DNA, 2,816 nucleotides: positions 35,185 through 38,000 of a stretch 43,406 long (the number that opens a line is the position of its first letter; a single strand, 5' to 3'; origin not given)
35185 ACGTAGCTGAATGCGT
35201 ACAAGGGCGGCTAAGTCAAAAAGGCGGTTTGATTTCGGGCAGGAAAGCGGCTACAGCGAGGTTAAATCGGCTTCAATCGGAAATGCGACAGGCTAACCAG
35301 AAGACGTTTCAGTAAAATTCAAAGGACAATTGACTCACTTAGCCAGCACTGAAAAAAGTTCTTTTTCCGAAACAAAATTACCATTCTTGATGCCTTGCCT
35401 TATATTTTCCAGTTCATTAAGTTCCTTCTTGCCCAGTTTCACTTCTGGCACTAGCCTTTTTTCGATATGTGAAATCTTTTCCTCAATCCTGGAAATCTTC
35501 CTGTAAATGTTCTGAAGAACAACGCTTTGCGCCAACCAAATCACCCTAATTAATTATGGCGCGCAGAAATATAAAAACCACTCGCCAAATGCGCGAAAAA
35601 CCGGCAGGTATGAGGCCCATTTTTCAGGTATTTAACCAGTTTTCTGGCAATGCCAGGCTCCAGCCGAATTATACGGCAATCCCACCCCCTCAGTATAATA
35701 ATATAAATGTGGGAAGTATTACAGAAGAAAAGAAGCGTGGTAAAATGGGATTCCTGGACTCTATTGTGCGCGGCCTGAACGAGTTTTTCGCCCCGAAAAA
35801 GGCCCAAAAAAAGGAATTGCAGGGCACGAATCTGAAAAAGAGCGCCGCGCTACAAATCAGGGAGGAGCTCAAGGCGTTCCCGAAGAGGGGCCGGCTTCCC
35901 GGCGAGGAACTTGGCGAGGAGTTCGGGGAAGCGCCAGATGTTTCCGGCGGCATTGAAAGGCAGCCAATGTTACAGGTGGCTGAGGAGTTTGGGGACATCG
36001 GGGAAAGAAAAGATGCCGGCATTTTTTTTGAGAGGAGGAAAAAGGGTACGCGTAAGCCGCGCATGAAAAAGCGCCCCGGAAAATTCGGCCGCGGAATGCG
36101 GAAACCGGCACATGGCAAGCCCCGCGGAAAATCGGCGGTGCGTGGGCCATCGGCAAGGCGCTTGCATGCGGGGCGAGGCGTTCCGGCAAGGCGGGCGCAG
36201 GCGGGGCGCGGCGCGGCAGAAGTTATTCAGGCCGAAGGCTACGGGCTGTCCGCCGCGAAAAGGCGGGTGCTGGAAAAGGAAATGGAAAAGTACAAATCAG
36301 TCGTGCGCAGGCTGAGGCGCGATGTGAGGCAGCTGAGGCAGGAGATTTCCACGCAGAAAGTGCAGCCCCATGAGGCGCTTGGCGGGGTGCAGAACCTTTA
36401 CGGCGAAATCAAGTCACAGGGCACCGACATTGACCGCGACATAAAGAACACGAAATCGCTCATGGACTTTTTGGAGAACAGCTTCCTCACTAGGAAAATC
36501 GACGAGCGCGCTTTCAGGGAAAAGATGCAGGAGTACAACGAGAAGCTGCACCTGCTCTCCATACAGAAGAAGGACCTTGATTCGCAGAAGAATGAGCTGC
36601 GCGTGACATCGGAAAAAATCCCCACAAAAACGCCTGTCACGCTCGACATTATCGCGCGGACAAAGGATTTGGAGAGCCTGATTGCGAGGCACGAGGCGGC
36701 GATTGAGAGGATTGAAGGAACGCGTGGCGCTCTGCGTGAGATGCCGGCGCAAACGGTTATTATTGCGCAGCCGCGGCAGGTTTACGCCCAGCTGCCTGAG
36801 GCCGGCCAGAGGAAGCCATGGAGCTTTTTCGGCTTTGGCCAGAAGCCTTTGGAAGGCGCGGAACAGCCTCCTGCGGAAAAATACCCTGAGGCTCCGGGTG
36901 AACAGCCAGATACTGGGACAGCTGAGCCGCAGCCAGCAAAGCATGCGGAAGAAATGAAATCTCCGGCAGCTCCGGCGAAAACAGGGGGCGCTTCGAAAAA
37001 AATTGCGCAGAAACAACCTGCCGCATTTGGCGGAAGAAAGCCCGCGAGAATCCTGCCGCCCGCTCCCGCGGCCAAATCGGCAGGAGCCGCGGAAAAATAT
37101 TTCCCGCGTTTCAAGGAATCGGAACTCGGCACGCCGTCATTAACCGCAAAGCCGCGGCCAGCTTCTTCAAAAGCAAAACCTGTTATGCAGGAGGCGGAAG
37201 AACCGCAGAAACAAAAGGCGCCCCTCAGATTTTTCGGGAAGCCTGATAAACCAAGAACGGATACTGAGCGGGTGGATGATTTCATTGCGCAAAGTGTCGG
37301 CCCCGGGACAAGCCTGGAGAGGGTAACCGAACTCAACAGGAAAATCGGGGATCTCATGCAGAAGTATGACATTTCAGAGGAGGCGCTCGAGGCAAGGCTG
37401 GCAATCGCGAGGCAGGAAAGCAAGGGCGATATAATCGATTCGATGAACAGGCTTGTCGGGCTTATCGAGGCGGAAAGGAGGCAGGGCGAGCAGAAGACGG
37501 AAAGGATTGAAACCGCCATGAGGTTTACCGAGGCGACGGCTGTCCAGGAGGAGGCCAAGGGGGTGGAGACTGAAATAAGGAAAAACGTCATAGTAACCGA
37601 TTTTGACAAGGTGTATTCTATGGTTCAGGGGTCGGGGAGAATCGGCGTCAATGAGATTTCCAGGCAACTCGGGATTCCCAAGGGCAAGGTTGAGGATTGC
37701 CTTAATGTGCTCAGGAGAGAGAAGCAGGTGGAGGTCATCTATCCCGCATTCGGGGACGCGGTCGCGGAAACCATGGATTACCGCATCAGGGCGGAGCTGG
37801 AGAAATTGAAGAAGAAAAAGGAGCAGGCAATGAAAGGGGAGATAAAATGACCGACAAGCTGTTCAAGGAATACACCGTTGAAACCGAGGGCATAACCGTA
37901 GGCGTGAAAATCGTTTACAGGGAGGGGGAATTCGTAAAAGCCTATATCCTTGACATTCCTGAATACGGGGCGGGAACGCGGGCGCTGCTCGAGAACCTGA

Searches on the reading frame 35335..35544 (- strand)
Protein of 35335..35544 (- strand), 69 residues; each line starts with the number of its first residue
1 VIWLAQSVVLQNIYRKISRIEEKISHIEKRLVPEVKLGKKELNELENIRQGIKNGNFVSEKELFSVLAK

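Call 5: search_protein_families(library=pfam, proteins=[window:35335-35544:-], max_evalue=0.1)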
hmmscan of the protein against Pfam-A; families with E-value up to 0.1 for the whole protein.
window:35335-35544:- (69 aa): 4 families
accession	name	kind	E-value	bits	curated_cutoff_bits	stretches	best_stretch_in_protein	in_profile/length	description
PF21662.3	WipA_N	-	0.035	15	27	1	4-54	21-71/105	WipA, alpha-helical hairpin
PF02582.19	DUF155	-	0.039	14.5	27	1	4-43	80-121/174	RMND1/Sif2-Sif3/Mrx10, DUF155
PF17522.7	DUF5446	-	0.05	14.2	26.2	1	11-48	8-45/72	Family of unknown function (DUF5446)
PF16326.10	ABC_tran_CTD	-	0.061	14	32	0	10-46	10-47/69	ABC transporter C-terminal domain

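Call 9: search_protein_families(library=ncbifam, proteins=[window:35335-35544:-], max_evalue=1)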
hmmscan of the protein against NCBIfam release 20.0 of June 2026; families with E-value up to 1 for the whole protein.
window:35335-35544:- (69 aa): 1 family
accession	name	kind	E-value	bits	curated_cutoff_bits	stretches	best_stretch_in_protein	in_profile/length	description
NF048001.1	GTP_morpho_1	equivalog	0.083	12.7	50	1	11-31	27-47/70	GTA head formation protein, RCAP_rcc01685 family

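Call 84: find_homologous_proteins(query=window:35335-35544:-, max_evalue=0.01)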
Query window:35335-35544:- (69 aa): 6 proteins with E <= 0.01 among 8 candidates.
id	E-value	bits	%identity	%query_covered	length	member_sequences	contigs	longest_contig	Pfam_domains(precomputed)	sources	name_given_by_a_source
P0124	1.1e-31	125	98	96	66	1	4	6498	-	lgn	-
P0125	1.6e-27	112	85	99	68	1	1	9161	-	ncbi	-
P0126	4.1e-27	111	88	94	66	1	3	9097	-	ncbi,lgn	-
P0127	1.7e-24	102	83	94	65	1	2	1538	-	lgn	-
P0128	4.8e-24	101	80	94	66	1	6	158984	-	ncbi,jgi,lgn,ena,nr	ncbi:MAG TPA: hypothetical protein VFF13_05210 [archaeon]|nr:hypothetical protein [archaeon]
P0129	2.0e-21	93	75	94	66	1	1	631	-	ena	-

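Call 85: find_encoding_contigs(protein=P0124, flank=6000, max_places=6)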
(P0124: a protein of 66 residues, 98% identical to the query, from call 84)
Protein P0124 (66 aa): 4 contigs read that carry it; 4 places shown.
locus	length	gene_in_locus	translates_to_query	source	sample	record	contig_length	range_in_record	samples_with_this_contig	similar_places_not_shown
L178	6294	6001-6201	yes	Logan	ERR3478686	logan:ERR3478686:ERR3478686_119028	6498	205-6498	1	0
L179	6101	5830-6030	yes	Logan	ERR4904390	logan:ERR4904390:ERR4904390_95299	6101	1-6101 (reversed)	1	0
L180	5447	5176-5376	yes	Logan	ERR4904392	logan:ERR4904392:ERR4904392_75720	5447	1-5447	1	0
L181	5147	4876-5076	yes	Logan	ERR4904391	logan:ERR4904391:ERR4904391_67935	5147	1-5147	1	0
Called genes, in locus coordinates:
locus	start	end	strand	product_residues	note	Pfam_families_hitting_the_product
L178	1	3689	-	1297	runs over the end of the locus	?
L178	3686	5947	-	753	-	-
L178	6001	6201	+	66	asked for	-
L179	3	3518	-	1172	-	?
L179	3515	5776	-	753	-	-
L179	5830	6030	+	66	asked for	-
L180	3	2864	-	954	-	?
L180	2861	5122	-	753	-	-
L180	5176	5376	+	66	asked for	-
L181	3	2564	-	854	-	?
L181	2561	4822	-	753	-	-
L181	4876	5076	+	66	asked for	-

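Call 89: find_encoding_contigs(protein=P0126, flank=6000, max_places=3)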
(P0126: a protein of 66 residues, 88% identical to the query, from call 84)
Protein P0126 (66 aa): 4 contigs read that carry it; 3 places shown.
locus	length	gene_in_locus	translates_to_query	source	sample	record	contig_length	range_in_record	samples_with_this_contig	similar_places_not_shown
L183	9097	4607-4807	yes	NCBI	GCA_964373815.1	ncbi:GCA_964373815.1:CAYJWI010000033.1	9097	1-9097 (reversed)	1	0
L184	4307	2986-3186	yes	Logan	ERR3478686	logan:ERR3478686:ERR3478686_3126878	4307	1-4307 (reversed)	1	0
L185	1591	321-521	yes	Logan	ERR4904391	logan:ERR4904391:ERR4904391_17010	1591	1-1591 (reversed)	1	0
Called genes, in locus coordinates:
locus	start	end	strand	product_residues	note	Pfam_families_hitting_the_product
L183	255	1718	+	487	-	-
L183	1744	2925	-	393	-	PF16450:Prot_ATP_ID_OB_C, PF07724:AAA_2 (faint), PF05496:RuvB_N (faint), PF13191:AAA_16 (faint), PF20720:nSTAND3 (weak), PF00004:AAA, PF07728:AAA_5 (weak), PF17862:AAA_lid_3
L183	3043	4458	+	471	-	PF02163:Peptidase_M50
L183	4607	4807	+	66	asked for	-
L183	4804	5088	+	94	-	-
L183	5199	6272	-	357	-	PF00091:Tubulin, PF12327:FtsZ_C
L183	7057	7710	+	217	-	-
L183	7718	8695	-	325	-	-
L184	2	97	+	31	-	?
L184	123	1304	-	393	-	PF16450:Prot_ATP_ID_OB_C, PF07724:AAA_2 (faint), PF05496:RuvB_N (faint), PF13191:AAA_16 (faint), PF20720:nSTAND3 (weak), PF00004:AAA, PF07728:AAA_5 (weak), PF17862:AAA_lid_3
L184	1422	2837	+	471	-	PF02163:Peptidase_M50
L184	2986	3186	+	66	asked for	-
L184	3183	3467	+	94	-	-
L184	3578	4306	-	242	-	?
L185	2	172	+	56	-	?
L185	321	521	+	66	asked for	-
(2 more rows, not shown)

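Call 90: find_encoding_contigs(protein=P0128, flank=6000, max_places=3)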
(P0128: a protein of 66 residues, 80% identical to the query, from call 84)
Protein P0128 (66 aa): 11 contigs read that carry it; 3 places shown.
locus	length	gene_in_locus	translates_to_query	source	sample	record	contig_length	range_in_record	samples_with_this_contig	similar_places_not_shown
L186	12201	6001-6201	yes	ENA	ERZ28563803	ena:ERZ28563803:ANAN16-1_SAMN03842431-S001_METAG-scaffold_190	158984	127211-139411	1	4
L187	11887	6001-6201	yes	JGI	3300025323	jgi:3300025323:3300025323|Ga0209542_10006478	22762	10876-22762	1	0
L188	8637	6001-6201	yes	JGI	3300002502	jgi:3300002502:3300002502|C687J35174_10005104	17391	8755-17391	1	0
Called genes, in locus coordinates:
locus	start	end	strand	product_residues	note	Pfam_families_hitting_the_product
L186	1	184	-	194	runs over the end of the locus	PF06745:ATPase (weak)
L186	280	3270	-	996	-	PF02463:SMC_N, PF13175:AAA_15, PF13304:AAA_21 (weak), PF13476:AAA_23, PF13555:AAA_29 (weak)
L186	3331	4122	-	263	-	-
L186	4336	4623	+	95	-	PF00935:Ribosomal_L44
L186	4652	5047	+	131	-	-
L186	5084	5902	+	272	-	-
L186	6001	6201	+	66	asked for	-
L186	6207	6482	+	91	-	-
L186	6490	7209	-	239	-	PF26561:LETM1_C (faint), PF06009: (weak), PF09622:DUF2391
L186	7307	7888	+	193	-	-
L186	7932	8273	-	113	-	PF02452:PemK_toxin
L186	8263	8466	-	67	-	PF26688:RHH_12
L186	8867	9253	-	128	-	-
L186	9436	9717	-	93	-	-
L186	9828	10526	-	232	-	-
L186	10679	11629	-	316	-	PF12840:HTH_20 (weak), PF01022:HTH_5 (faint), PF05124:S_layer_C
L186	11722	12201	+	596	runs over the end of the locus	PF13230:GATase_4, PF13522:GATase_6, PF13537:GATase_7, PF01380:SIS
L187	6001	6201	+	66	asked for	-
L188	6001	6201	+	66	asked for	-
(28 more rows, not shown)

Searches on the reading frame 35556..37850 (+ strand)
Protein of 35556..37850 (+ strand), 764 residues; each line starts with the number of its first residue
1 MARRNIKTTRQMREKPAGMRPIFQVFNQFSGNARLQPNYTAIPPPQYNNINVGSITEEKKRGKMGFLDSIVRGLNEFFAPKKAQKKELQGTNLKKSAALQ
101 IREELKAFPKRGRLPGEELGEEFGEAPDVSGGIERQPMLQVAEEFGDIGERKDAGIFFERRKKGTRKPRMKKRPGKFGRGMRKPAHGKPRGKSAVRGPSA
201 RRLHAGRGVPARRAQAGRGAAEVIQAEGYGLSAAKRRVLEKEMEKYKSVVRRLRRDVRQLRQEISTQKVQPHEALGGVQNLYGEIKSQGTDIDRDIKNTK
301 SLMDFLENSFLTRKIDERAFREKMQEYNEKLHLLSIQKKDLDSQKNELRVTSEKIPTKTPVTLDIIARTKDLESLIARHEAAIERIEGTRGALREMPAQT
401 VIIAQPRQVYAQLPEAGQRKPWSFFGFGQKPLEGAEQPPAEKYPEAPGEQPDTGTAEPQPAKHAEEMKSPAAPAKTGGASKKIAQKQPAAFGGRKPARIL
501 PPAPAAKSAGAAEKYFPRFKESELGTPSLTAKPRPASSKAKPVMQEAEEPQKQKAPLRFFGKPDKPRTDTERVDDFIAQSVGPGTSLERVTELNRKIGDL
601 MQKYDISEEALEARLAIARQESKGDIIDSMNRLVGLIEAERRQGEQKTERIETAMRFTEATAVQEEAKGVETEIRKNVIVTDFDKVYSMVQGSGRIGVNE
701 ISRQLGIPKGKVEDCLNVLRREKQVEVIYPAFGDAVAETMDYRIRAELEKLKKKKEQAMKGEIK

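Call 5: search_protein_families(library=pfam, proteins=[window:35556-37850:+], max_evalue=0.1)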
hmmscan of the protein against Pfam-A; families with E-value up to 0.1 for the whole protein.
window:35556-37850:+ (764 aa): 5 families
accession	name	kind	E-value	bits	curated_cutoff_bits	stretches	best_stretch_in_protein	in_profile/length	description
PF01978.25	TrmB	-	0.0071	16.6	25.6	1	685-728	12-55/68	Sugar-specific transcriptional regulator TrmB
PF13361.12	UvrD_C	-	0.0082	16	25.6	0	240-318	203-280/350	UvrD-like helicase C-terminal domain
PF09339.16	HTH_IclR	-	0.017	15.3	22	1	694-726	17-49/52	IclR helix-turn-helix domain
PF13412.12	HTH_24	-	0.024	14.6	21.9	1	685-722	7-44/48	Winged helix-turn-helix DNA-binding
PF14817.11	HAUS5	-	0.024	13.9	25.6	1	228-275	71-118/643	HAUS augmin-like complex subunit 5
